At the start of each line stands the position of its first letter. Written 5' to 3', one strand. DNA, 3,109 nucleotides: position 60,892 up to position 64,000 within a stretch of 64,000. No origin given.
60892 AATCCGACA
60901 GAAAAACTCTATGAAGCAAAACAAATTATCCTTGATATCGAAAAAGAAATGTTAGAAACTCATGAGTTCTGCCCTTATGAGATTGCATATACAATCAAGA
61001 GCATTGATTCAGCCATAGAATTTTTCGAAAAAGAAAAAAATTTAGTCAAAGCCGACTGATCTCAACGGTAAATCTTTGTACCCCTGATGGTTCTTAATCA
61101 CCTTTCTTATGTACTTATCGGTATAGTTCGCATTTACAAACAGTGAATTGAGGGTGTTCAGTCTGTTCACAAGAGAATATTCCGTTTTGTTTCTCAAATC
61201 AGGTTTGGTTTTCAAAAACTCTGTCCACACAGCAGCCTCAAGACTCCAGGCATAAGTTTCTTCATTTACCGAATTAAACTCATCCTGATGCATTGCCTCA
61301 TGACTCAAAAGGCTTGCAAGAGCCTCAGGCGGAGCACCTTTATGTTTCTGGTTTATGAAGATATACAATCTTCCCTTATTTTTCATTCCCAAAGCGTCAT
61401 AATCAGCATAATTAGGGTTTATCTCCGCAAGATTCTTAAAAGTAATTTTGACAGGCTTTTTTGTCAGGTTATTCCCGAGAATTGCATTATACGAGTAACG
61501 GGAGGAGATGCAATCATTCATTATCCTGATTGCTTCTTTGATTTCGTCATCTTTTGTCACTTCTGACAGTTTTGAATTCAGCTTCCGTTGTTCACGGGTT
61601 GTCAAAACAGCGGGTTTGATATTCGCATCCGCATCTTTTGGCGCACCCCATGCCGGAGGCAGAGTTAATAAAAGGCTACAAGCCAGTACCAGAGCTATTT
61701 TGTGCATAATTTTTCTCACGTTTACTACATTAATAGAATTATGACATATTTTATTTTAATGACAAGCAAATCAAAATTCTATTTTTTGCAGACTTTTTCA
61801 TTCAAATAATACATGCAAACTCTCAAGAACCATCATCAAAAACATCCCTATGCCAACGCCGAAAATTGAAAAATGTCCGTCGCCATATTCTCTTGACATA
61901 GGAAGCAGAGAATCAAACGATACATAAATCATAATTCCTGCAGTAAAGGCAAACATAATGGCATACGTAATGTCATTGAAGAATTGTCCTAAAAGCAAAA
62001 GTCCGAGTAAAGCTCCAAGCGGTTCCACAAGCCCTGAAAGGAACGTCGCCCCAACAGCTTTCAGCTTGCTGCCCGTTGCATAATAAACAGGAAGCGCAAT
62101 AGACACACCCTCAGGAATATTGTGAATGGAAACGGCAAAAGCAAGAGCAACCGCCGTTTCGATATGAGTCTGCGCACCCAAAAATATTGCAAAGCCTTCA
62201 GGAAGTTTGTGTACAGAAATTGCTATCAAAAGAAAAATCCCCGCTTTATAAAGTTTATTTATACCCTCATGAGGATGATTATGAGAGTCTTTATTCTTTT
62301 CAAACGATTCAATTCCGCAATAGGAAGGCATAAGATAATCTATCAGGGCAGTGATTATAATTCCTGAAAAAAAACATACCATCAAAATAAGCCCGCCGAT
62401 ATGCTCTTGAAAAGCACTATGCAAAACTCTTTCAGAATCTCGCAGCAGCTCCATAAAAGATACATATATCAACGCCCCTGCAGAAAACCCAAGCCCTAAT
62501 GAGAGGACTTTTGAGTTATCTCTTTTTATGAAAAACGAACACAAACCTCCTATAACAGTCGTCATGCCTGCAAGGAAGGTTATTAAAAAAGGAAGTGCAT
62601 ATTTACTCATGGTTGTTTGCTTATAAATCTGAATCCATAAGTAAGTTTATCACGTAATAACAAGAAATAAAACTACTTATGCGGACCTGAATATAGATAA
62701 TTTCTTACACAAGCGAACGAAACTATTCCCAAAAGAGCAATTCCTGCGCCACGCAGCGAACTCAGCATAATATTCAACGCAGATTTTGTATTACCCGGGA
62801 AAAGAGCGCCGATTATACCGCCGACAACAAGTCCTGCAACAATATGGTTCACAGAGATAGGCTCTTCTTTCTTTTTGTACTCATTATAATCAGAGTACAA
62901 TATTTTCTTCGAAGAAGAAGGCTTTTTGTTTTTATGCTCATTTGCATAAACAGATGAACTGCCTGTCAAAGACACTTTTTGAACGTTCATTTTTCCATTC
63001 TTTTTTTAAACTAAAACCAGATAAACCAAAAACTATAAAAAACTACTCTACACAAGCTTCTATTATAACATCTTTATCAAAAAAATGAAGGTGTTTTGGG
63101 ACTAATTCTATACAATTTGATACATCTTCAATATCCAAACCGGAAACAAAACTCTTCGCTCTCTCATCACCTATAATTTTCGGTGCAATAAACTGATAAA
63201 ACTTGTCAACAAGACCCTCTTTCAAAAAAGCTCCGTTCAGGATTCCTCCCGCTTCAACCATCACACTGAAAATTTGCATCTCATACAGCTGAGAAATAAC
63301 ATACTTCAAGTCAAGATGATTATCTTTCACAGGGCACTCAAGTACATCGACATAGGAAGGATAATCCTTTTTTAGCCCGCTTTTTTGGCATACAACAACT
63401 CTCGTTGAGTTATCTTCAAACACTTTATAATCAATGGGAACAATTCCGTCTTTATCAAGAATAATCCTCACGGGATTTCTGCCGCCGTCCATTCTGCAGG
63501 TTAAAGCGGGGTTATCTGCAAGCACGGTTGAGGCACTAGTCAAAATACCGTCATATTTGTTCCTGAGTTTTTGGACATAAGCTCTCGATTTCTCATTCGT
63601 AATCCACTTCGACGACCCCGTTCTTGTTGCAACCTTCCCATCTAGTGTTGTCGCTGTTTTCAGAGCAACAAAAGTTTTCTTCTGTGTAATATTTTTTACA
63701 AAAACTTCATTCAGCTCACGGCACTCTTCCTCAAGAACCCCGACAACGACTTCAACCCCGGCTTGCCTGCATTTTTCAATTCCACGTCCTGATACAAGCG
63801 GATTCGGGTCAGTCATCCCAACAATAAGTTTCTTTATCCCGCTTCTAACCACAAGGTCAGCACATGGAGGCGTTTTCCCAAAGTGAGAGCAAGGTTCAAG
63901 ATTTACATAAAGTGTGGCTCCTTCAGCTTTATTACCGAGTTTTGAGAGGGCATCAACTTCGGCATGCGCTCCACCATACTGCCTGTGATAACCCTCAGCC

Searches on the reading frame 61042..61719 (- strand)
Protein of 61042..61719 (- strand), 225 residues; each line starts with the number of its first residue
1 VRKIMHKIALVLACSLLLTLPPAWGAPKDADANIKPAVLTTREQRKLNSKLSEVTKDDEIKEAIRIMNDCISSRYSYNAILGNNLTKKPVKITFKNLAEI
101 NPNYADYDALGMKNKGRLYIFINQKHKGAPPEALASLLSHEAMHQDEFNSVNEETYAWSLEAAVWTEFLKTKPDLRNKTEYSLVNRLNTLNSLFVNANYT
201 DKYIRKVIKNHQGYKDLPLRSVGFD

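Call 97: search_protein_families(library=pfam, proteins=[window:61042-61719:-], max_evalue=0.01)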
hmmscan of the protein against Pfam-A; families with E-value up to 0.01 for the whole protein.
window:61042-61719:- (225 aa): 1 family
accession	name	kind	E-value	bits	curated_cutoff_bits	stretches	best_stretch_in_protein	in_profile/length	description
PF15638.11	Tox-MPTase2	-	0.0099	16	25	0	132-211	105-187/196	Metallopeptidase toxin 2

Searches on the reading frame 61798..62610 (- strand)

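Call 97: search_protein_families(library=pfam, proteins=[window:61798-62610:-], max_evalue=0.01)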
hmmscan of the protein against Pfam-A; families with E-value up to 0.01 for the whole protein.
window:61798-62610:- (270 aa): 1 family
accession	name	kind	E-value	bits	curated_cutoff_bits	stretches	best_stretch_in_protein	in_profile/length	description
PF02535.28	Zip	-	2.4e-38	132.6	35.1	2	108-262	162-322/323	ZIP Zinc transporter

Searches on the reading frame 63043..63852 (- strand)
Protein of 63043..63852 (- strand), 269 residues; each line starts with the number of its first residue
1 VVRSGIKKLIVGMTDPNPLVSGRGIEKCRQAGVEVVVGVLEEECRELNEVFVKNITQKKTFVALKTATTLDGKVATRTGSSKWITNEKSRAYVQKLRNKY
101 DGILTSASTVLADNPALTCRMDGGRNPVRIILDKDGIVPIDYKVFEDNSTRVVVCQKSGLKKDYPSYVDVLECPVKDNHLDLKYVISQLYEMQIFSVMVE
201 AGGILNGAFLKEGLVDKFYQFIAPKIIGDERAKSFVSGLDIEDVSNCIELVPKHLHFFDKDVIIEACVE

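Call 84: find_encoding_contigs(protein=window:63043-63852:-, flank=10000, max_places=2)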
Protein window:63043-63852:- (269 aa): no gene with exactly this product is on record in the collection.

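Call 97: search_protein_families(library=pfam, proteins=[window:63043-63852:-], max_evalue=0.01)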
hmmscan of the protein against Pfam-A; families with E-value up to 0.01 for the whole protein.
window:63043-63852:- (269 aa): 1 family
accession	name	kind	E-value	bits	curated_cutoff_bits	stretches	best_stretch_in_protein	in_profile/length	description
PF01872.23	RibD_C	-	1.3e-47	162.6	24.1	1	61-262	2-195/197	RibD C-terminal domain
